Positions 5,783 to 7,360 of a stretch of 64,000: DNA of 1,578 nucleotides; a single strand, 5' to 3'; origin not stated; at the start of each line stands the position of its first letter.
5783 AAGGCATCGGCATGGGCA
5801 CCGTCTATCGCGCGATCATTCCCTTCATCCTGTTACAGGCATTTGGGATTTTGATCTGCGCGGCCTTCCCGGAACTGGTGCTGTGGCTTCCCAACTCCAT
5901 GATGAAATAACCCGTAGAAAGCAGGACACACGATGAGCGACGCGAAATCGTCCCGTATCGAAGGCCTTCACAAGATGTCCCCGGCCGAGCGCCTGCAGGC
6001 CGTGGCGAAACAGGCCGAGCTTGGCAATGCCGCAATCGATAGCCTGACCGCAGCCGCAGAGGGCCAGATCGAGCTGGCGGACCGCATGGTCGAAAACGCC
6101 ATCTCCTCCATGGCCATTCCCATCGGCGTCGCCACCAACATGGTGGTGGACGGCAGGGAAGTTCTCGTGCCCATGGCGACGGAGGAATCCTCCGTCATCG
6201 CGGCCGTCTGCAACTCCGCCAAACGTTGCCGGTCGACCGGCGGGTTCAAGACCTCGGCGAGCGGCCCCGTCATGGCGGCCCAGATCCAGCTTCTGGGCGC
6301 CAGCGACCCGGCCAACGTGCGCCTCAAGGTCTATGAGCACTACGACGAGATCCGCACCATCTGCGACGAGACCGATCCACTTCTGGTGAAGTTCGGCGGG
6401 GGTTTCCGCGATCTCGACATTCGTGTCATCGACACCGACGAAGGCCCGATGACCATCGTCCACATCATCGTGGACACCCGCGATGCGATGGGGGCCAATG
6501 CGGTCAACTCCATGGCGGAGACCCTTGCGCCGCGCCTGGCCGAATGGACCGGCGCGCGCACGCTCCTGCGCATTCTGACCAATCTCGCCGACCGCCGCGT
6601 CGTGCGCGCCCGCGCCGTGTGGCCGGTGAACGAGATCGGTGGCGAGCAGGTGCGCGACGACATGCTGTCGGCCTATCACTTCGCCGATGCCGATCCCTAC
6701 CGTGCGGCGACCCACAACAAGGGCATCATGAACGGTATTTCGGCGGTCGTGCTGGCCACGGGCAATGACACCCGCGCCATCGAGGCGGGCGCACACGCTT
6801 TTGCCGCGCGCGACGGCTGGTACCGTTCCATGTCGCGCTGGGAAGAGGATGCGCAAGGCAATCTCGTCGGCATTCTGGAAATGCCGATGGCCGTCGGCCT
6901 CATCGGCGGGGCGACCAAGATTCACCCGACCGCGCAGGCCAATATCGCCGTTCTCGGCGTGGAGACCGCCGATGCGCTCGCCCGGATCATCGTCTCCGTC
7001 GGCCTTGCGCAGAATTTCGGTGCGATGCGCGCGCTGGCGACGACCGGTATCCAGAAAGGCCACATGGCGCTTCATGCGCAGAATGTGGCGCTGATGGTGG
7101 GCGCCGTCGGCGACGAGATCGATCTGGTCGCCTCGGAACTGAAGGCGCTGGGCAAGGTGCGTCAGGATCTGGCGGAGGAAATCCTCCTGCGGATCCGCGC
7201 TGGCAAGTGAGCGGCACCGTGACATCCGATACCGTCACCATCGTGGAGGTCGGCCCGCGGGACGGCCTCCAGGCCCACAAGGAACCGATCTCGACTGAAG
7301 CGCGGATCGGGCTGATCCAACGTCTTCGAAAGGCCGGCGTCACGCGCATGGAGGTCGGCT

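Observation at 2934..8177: TRAP transporter in one operon with mvaA-mvaB: candidate mevalonate uptake and catabolism system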

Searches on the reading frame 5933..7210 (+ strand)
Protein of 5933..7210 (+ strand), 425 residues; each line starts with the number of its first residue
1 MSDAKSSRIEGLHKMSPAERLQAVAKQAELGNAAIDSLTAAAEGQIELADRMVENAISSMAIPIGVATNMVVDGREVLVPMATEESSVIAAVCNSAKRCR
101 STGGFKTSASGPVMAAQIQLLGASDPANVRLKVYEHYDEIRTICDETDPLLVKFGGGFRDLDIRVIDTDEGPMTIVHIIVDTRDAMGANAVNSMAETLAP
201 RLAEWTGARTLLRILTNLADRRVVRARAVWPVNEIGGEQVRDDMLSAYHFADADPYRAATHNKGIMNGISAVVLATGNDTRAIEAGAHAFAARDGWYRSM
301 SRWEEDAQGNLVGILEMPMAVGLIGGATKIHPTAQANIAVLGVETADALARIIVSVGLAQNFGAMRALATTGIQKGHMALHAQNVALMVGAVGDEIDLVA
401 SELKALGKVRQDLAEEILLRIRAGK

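Call 5: search_protein_families(library=pfam, proteins=[window:5933-7210:+])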
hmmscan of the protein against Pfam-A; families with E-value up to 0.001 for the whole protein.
window:5933-7210:+ (425 aa): 1 family
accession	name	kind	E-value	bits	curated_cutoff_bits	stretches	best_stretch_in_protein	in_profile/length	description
PF00368.23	HMG-CoA_red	-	5.8e-105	351.7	27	1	18-382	3-368/368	Hydroxymethylglutaryl-coenzyme A reductase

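Call 6: search_protein_families(library=ncbifam, proteins=[window:5933-7210:+])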
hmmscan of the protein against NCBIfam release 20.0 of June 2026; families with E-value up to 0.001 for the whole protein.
window:5933-7210:+ (425 aa): 3 families
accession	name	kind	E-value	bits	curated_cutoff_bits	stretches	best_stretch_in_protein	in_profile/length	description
TIGR00532.1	HMG_CoA_R_NAD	equivalog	1.1e-125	420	259.95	1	3-382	18-395/395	hydroxymethylglutaryl-CoA reductase, degradative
TIGR00533.1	HMG_CoA_R_NADP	equivalog_domain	4.1e-15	55.6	441.8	2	39-198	49-206/402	hydroxymethylglutaryl-CoA reductase (NADPH)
TIGR00920.1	2A060605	subfamily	7e-15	54.3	778.35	1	20-197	493-664/887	hydroxymethylglutaryl-CoA reductase (NADPH)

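Call 12: search_solved_structures(query=window:5933-7210:+, max_evalue=0.00001, show_alignments=1)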
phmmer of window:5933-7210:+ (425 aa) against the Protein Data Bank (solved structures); distinct sequences matched with E-value up to 0.00001: 14.
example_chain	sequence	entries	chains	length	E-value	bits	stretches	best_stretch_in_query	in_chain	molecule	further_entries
1qax_A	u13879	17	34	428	2e-129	435.3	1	6-420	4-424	PROTEIN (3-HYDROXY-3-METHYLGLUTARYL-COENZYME A REDUCTASE) | 3-hydroxy-3-methylglutaryl-coenzyme A reductase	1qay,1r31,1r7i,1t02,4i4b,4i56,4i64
6dio_A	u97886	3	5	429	4.7e-126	424.2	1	6-423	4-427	3-hydroxy-3-methylglutaryl coenzyme A reductase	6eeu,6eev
6p7k_A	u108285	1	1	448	2.5e-119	402.1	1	9-419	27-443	3-hydroxy-3-methylglutaryl coenzyme A reductase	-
9v7y_A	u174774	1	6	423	6.2e-119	400.8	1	6-418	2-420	3-hydroxy-3-methylglutaryl coenzyme A reductase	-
7m3h_A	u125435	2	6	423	9.5e-92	311.3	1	12-422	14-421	Hydroxymethylglutaryl-CoA reductase, degradative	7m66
7m1z_A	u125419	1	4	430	1e-91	311.2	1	12-422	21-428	acetyl-CoA C-acetyltransferase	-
3qae_A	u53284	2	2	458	5.3e-83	282.5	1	10-400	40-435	3-hydroxy-3-methylglutaryl-coenzyme a reductase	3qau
5wpj_A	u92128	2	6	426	2.4e-82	280.4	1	10-400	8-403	3-hydroxy-3-methylglutaryl coenzyme A reductase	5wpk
7n7s_A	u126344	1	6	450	3e-61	211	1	8-393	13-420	Hydroxymethylglutaryl-CoA reductase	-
9zw9_A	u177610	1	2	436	3.1e-52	181.3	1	51-422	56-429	Probable 3-hydroxy-3-methylglutaryl-coenzyme A reductase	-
9zw6_A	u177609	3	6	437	3.1e-52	181.3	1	51-422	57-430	Probable 3-hydroxy-3-methylglutaryl-coenzyme A reductase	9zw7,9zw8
1dq8_A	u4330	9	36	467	2.1e-08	37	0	52-205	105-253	PROTEIN (HMG-COA REDUCTASE) | HMG-COA REDUCTASE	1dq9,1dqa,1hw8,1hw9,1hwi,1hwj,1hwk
2q1l_A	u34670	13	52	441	2.8e-08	36.6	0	52-206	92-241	3-hydroxy-3-methylglutaryl-coenzyme A reductase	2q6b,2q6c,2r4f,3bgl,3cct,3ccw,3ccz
8pkn_A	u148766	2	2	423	1.4e-06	31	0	52-206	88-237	3-hydroxy-3-methylglutaryl-coenzyme A reductase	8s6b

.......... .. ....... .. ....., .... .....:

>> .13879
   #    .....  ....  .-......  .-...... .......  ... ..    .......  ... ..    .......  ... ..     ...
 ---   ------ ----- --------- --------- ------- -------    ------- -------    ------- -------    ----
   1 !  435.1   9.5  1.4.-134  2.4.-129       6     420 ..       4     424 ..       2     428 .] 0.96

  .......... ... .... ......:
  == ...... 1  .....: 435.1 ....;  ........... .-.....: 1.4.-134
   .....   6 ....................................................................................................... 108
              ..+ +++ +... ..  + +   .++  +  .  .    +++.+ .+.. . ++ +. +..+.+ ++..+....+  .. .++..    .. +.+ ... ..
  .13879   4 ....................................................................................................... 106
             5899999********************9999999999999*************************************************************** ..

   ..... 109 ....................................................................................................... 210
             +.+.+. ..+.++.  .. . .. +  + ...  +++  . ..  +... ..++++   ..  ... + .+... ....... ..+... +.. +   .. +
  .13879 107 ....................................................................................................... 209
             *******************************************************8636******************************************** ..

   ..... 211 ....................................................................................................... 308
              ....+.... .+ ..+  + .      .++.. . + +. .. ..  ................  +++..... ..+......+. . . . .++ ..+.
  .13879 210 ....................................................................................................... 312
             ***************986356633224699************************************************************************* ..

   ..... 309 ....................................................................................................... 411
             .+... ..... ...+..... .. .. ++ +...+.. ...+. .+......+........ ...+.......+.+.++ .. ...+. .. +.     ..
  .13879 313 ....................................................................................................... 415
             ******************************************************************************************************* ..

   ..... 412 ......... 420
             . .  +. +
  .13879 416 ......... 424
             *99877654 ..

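Call 14: find_related_loci(query=window:5933-7210:+, collection=genome_contigs, flank=7000)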
Query window:5933-7210:+ (425 aa) in genome_contigs; peptide patterns used: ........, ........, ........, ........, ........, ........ (x = any residue, [..] = any of these).
600 stretches matched a pattern (row limit reached: there are more); 600 encode a relative of the query (tblastn E <= 1e-3); the best 80 are kept; 80 distinct loci.
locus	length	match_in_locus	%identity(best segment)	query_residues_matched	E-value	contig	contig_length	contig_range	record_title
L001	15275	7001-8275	91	1-425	0e+0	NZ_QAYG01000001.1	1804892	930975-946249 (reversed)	Breoghania corrubedonensis strain DSM 23382 Ga0183466_101, whole genome shotgun sequence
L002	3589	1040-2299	70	6-425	0e+0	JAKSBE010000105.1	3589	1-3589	MAG: Kiloniellales bacterium isolate MAG.149 k141_2278412, whole genome shotgun sequence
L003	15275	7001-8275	88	1-425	0e+0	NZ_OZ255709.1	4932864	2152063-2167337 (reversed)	MAG: Stappia sp. isolate 20bd4c53-2936-4abd-9c1f-35c09e77efeb chromosome 1, complete sequence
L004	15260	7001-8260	64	6-425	0e+0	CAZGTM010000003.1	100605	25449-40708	MAG TPA_asm: uncultured Rhodospirillaceae bacterium isolate SRP077602_co8_95 genome assembly, contig: NODE_219_length_10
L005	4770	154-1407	64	5-422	0e+0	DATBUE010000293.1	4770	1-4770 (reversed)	MAG TPA_asm: Noviherbaspirillum sp. isolate SMAG_U7475 k141_564487, whole genome shotgun sequence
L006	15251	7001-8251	65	6-422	4e-177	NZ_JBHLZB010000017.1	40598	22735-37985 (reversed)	Pseudoroseomonas cervicalis strain ATCC 49957 GCM70008073_6, whole genome shotgun sequence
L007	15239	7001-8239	63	5-418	1e-172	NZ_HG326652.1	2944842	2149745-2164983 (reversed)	Afipia birgiae 34632, whole genome shotgun sequence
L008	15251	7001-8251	63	5-422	4e-172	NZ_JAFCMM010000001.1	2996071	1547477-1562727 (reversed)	Bradyrhizobium sp. U87765 SZCCT0048 NODE_1, whole genome shotgun sequence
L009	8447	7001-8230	65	5-414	4e-172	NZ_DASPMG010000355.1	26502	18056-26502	MAG: Azospirillum sp. isolate SMAG_U12086 k141_361517, whole genome shotgun sequence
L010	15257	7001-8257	63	4-422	9e-172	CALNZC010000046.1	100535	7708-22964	MAG: uncultured Saprospiraceae bacterium isolate LOGT_bin.0051 genome assembly, contig: contig_53724, whole genome shotg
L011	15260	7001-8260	62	2-421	2e-171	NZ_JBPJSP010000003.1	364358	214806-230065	Azospirillum sp. ST 5-10 ST5-10_scaffold3, whole genome shotgun sequence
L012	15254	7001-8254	63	6-422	3e-170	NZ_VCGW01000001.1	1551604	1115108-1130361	Marinobacter maritimus strain CK47 NODE_1_length_1551604_cov_60.418679, whole genome shotgun sequence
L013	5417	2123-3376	63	5-422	7e-170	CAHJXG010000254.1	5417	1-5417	Rhodospirillales bacterium isolate Lichen_MAGs_peltigera2 genome assembly, contig: NODE_496084_length_5417_cov_7.585768,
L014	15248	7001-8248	60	5-424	3e-167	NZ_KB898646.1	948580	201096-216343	Vreelandella zhanjiangensis DSM 21076 D467DRAFT_scaffold00001.1, whole genome shotgun sequence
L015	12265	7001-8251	62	5-422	2e-165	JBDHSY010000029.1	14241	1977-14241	MAG: Xanthobacteraceae bacterium isolate AS-MESO-OLR.376 NODE_14178_length_14241_cov_4.559517, whole genome shotgun sequ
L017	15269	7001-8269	62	1-424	7e-163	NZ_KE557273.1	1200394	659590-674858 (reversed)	Salipiger mucosus DSM 16094 scaffold1, whole genome shotgun sequence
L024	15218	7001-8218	58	6-418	8e-145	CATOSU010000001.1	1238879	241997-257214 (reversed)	MAG: uncultured Rhodobacteraceae bacterium isolate 40c057d4-95a5-45c8-a4db-551b3d3aec29 genome assembly, contig: contig_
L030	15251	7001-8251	54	6-422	5e-141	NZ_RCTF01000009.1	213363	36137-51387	Xanthobacter tagetidis strain ATCC 700314 NODE_9_length_213363_cov_411.535177, whole genome shotgun sequence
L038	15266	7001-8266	51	7-422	2e-138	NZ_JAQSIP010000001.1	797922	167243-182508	Curvibacter cyanobacteriorum strain HBC61 contig1, whole genome shotgun sequence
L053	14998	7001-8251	53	6-422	3e-135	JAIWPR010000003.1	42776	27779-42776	Luteimonas sp. Y-2-2-4F Scaffold2_1, whole genome shotgun sequence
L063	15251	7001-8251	54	7-423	3e-134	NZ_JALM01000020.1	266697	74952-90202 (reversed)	Sciscionella sediminilitoris strain SE31 contig_20, whole genome shotgun sequence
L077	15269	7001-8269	51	7-423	2e-132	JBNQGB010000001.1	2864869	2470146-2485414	Gordonia sp. IEGM753 NODE_1_length_2864869_cov_107.105305, whole genome shotgun sequence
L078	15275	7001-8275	51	4-422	2e-132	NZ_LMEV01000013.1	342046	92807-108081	Variovorax sp. Root473 contig_21, whole genome shotgun sequence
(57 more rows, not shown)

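Call 38: search_protein_families(library=pfam, proteins=[L078:8831-10219:+, L078:8106-8834:+, L038:8312-9370:+, L015:8316-9533:+, L063:4955-6898:+, L063:12312-13763:+, L063:13764-14546:+, L024:5075-6967:+, L063:8302-10356:+, L063:10381-12534:+], max_evalue=0.00001)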
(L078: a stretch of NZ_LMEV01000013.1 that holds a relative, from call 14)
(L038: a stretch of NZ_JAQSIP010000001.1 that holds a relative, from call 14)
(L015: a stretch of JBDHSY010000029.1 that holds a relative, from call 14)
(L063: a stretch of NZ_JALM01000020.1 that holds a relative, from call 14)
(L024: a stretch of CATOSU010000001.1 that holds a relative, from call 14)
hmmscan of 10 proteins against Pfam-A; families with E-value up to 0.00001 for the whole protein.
L078:8831-10219:+ (462 aa): 1 family
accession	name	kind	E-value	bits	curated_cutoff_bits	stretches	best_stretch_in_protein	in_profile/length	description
PF01970.21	TctA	-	2.8e-23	82.7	28.9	1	18-434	5-413/423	Tripartite tricarboxylate transporter TctA family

L078:8106-8834:+ (242 aa): 0 families

L038:8312-9370:+ (352 aa): 1 family
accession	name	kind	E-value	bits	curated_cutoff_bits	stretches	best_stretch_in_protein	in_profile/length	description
PF03401.19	TctC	-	3.5e-63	214.1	27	1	76-346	1-271/274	Tripartite tricarboxylate transporter family receptor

L015:8316-9533:+ (405 aa): 2 families
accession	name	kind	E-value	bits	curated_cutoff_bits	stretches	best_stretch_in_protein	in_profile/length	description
PF13458.12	Peripla_BP_6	-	4.5e-101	339.4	31.7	1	30-368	1-339/343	Periplasmic binding protein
PF13433.12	Peripla_BP_5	-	2.9e-12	46.8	27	1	31-362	1-330/363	Periplasmic binding protein domain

L063:4955-6898:+ (647 aa): 5 families
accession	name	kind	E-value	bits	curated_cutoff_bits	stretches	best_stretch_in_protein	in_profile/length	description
PF13556.12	HTH_30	-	2.4e-16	59.7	27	1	579-636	1-58/59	PucR C-terminal helix-turn-helix domain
PF13185.12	GAF_2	-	1.4e-14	54.9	28.6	1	85-227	3-136/136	GAF domain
PF01590.32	GAF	-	2.3e-14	54.5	22.4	1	85-226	1-133/133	GAF domain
PF13492.12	GAF_3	-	2.7e-11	44.4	27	1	87-227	3-128/129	GAF domain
PF17853.6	GGDEF_2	-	1.9e-09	38.2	24.5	1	420-527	6-116/116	GGDEF-like domain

L063:12312-13763:+ (483 aa): 1 family
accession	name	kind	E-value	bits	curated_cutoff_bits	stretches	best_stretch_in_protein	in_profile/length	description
PF02515.22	CoA_transf_3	-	3.5e-125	418.4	23.3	1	86-459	1-366/366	CoA-transferase family III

L063:13764-14546:+ (260 aa): 2 families
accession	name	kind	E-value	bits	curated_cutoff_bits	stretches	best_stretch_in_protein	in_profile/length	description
PF00378.25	ECH_1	-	4e-60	203.7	27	1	7-254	2-249/251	Enoyl-CoA hydratase/isomerase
PF16113.10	ECH_2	-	2.7e-33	116.3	27.2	1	11-184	1-177/335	Enoyl-CoA hydratase/isomerase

L024:5075-6967:+ (630 aa): 3 families
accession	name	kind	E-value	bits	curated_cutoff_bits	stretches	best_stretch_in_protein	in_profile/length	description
PF00501.34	AMP-binding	-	9.4e-77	258.8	29.9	1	61-444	3-375/384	AMP-binding enzyme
PF13193.12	AMP-binding_C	-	1.4e-23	84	24.5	1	510-588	2-76/76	AMP-binding enzyme C-terminal domain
PF16177.11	ACAS_N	-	4.7e-17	62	27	1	3-57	1-55/55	Acetyl-coenzyme A synthetase N-terminus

L063:8302-10356:+ (684 aa): 2 families
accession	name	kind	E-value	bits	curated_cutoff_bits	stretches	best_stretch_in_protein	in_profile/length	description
PF01968.24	Hydantoinase_A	-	4.5e-89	299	22.9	1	205-489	1-287/291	Hydantoinase/oxoprolinase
PF05378.19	Hydant_A_N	-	1.4e-42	145.9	25.2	1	4-183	1-174/176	Hydantoinase/oxoprolinase N-terminal region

L063:10381-12534:+ (717 aa): 1 family
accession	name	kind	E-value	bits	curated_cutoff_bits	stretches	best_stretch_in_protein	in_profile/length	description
PF02538.19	Hydantoinase_B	-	5.1e-125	418.3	26.8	1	13-567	1-519/519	Hydantoinase B/oxoprolinase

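Call 72: search_dna_similar(query=window:5933-7210:+, collection=plasmids, mode=protein, max_rows=30, max_evalue=1e-50)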
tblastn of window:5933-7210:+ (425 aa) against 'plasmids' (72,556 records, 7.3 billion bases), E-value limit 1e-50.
Records with a match: 38; places in all: 38; records where one place covers at least 80% of the query: 38.
Best place of each record, by identity: 80-90% 1; 60-80% 6; <60% 31.
By first word of the organism name: Melissococcus 4; Sagittula 3; Rhizobium 3; Sulfitobacter 3; Roseomonas 2; Burkholderia 2; Listeria 2; Nitratireductor 1; Azospirillum 1; Halomonas 1; and 16 more.
By predicted mobility (MOB-suite, as given by PLSDB): non-mobilizable 32; mobilizable 3; conjugative 3.
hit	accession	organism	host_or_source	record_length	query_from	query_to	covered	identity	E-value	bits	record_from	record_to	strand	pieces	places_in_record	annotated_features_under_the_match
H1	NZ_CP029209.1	Nitratireductor sp. OM-1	-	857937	1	425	100%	89.6%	0e+0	753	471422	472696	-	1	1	hydroxymethylglutaryl-CoA reductase, degradative | hydroxymethylglutaryl-CoA lyase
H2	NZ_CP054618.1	Azospirillum oryzae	cell culture,soil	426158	5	424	99%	65.0%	9e-172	540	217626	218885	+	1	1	hydroxymethylglutaryl-CoA reductase, degradative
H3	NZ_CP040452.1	Halomonas sp. PA16-9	-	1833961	6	422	98%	64.0%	9e-170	534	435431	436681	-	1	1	none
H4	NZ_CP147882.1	Roseomonas mucosa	cell culture,Styx glacier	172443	5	425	99%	62.7%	1e-165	522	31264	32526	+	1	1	hydroxymethylglutaryl-CoA reductase, degradative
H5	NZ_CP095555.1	Roseomonas gilardii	single cell,blood and other clinical ...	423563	5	425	99%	62.5%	2e-165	522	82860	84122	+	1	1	hydroxymethylglutaryl-CoA reductase, degradative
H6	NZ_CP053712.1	Lichenicola cladoniae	Cladonia borealis,cell culture,lichen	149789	1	422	99%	61.4%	3e-162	513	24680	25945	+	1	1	hydroxymethylglutaryl-CoA reductase, degradative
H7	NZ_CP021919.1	Sagittula sp. P11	cell culture,sulfidic waters (60 m) ...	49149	1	424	100%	60.0%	3e-152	484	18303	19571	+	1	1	hydroxymethylglutaryl-CoA reductase, degradative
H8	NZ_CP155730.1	Sagittula stellata E-37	Pure Culture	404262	1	422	99%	59.3%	2e-150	478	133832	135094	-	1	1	hydroxymethylglutaryl-CoA reductase, degradative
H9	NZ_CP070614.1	Rhodococcus pseudokoreensis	cell culture,rhizosphere of apple ...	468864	6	424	99%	53.8%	7e-121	394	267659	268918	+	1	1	hydroxymethylglutaryl-CoA reductase, degradative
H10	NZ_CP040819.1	Paroceanicella profunda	Cell culture,Deep seawater from Mariana ...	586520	8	422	98%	52.5%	7e-122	397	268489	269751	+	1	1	hydroxymethylglutaryl-CoA reductase, degradative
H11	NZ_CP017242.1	Rhizobium etli 8C-3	Phaseolus vulgaris,cell culture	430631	6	422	98%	51.5%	2e-126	410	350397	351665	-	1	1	hydroxymethylglutaryl-CoA reductase, degradative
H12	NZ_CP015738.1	Shinella sp. HZN7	-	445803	6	424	99%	50.9%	2e-122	398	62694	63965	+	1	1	hydroxymethylglutaryl-CoA reductase, degradative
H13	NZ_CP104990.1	Rhizobium sp. CC-CFT758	cell culture,agricultural soil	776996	6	422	98%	50.9%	4e-121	394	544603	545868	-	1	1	hydroxymethylglutaryl-CoA reductase, degradative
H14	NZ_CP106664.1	Brucella intermedia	Sempervivum tectorum (houseplant),Pure ...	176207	6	422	98%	50.6%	6e-127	411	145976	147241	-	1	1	hydroxymethylglutaryl-CoA reductase, degradative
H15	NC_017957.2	Tistrella mobilis KA081020-065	-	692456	4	424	99%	49.8%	2e-116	380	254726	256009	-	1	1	hydroxymethylglutaryl-CoA reductase, degradative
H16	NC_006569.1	Ruegeria pomeroyi DSS-3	-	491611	3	418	98%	50.0%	2e-114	375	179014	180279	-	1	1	hydroxymethylglutaryl-CoA reductase, degradative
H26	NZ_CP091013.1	Burkholderia cenocepacia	-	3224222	7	418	97%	48.3%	6e-117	382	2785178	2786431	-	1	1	none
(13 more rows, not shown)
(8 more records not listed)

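Call 73: get_annotated_region(hit=H16, flank=7000)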
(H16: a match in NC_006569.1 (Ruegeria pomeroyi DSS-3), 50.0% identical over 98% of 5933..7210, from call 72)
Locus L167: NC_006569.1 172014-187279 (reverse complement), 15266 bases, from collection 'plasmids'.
description: Ruegeria pomeroyi DSS-3 megaplasmid, complete sequence
organism: Ruegeria pomeroyi DSS-3 (NCBI taxid 246200)
taxonomy: Bacteria; Pseudomonadota; Alphaproteobacteria; Rhodobacterales; Roseobacteraceae; Ruegeria; Ruegeria pomeroyi; Ruegeria pomeroyi DSS-3
host: -; source: -; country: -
typing (MOB-suite, as given by PLSDB): non-mobilizable; replicon rep_cluster_95
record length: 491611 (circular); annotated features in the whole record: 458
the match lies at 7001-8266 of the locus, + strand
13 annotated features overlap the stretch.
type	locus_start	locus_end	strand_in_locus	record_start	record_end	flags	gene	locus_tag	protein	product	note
CDS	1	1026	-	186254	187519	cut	-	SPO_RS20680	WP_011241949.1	FAD-dependent oxidoreductase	-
CDS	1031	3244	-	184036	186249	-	-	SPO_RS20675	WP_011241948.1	TRAP transporter fused permease subunit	-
CDS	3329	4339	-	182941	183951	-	-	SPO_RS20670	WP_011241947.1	TAXI family TRAP transporter solute-binding subunit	-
CDS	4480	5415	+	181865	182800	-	-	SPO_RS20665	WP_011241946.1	LysR family transcriptional regulator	GO:0006355 - regulation of DNA-templated transcription [Evidence IEA]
CDS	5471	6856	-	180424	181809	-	-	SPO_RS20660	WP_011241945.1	PLP-dependent aminotransferase family protein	-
CDS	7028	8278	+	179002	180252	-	-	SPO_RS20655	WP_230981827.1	hydroxymethylglutaryl-CoA reductase, degradative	GO:0016054 - organic acid catabolic process [Evidence IEA]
CDS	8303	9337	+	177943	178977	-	dctP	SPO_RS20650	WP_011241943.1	TRAP transporter substrate-binding protein DctP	GO:0055085 - transmembrane transport [Evidence IEA]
CDS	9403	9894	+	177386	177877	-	-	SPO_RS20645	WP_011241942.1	TRAP transporter small permease subunit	-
CDS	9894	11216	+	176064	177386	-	-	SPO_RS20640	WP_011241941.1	TRAP transporter large permease subunit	GO:0015740 - C4-dicarboxylate transport [Evidence IEA]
CDS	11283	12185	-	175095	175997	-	-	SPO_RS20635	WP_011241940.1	LysR family transcriptional regulator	GO:0006355 - regulation of DNA-templated transcription [Evidence IEA]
CDS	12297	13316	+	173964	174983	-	-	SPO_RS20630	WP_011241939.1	D-cysteine desulfhydrase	-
CDS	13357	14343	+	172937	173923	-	-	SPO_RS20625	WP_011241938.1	putative sulfate exporter family transporter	-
CDS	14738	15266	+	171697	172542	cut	-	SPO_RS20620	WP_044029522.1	hypothetical protein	-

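Call 74: get_annotated_region(hit=H26, flank=7000)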
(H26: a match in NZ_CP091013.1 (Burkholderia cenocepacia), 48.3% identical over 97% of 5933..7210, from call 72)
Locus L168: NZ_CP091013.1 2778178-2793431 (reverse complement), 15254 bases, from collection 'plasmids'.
description: Burkholderia cenocepacia strain CMCC(B)23006 plasmid unnamed1, complete sequence
organism: Burkholderia cenocepacia (NCBI taxid 95486)
taxonomy: Bacteria; Pseudomonadota; Betaproteobacteria; Burkholderiales; Burkholderiaceae; Burkholderia; Burkholderia cenocepacia
host: -; source: -; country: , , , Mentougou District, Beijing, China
typing (MOB-suite, as given by PLSDB): non-mobilizable
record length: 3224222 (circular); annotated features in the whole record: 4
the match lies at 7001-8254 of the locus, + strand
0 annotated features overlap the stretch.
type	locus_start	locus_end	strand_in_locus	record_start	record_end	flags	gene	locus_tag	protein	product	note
